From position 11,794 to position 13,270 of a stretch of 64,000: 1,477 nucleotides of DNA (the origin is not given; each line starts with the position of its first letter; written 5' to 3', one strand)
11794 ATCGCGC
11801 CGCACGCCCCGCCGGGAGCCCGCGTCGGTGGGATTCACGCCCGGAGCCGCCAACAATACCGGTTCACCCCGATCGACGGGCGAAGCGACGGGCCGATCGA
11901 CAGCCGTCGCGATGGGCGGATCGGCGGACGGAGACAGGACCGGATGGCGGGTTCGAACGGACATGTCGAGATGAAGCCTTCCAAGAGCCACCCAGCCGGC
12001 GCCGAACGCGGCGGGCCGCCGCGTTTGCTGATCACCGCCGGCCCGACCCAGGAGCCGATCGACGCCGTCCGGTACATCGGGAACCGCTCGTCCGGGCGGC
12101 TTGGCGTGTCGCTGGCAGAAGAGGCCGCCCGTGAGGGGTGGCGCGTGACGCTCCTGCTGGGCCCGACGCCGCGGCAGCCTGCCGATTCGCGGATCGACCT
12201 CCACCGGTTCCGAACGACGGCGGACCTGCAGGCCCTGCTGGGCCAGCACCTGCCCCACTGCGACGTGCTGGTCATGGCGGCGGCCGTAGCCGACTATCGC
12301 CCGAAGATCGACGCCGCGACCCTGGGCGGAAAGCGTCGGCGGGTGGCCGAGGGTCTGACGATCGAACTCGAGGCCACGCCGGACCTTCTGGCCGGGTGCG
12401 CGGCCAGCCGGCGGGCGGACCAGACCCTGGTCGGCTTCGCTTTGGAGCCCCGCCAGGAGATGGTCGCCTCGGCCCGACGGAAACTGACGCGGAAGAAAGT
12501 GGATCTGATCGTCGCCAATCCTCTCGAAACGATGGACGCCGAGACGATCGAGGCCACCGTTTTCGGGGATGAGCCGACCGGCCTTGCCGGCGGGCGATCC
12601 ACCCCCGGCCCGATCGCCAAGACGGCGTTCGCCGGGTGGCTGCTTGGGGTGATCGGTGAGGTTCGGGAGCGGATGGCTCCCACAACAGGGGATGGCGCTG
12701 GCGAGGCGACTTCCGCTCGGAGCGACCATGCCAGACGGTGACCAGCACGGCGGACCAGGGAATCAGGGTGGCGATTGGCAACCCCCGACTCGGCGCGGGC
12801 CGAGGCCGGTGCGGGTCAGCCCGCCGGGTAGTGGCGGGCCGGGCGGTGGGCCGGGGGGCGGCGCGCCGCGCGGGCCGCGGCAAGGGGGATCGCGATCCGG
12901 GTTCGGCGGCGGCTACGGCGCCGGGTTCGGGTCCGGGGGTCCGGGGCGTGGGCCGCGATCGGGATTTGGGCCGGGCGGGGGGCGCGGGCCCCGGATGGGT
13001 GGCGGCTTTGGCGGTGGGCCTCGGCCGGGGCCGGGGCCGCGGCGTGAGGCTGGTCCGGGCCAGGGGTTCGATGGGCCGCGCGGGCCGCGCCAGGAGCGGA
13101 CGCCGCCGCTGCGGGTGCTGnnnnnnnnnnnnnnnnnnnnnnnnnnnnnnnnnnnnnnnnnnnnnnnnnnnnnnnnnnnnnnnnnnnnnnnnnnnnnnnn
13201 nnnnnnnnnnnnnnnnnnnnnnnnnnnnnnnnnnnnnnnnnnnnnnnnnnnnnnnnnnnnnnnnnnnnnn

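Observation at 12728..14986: Triple fusion: RGG/GAR-like low-complexity region, RluA pseudouridine synthase and SAM methyltransferase in one ORF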

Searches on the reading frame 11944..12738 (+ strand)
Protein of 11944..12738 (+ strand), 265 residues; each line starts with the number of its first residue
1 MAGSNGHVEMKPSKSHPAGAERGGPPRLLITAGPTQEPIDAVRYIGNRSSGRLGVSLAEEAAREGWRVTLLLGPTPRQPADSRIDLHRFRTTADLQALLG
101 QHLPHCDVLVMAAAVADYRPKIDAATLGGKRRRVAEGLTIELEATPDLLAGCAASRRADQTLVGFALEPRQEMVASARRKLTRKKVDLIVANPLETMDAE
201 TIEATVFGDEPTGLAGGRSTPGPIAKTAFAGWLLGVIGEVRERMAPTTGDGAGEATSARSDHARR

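Call 60: search_protein_families(library=pfam, proteins=[window:11944-12738:+], max_evalue=0.1)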
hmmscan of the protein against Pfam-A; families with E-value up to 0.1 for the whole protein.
window:11944-12738:+ (265 aa): 1 family
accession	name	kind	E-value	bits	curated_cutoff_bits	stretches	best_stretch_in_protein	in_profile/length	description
PF04127.22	DFP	-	2.3e-51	174.7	22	1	27-198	5-173/186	DNA/pantothenate metabolism flavoprotein C-terminal domain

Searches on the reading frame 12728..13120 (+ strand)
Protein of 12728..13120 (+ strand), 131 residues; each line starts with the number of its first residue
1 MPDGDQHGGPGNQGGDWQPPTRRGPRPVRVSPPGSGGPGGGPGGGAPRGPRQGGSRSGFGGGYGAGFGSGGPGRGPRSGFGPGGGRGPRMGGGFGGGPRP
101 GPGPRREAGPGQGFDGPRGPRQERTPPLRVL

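Call 60: search_protein_families(library=pfam, proteins=[window:12728-13120:+], max_evalue=0.1)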
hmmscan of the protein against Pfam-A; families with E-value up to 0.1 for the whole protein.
window:12728-13120:+ (131 aa): 0 families
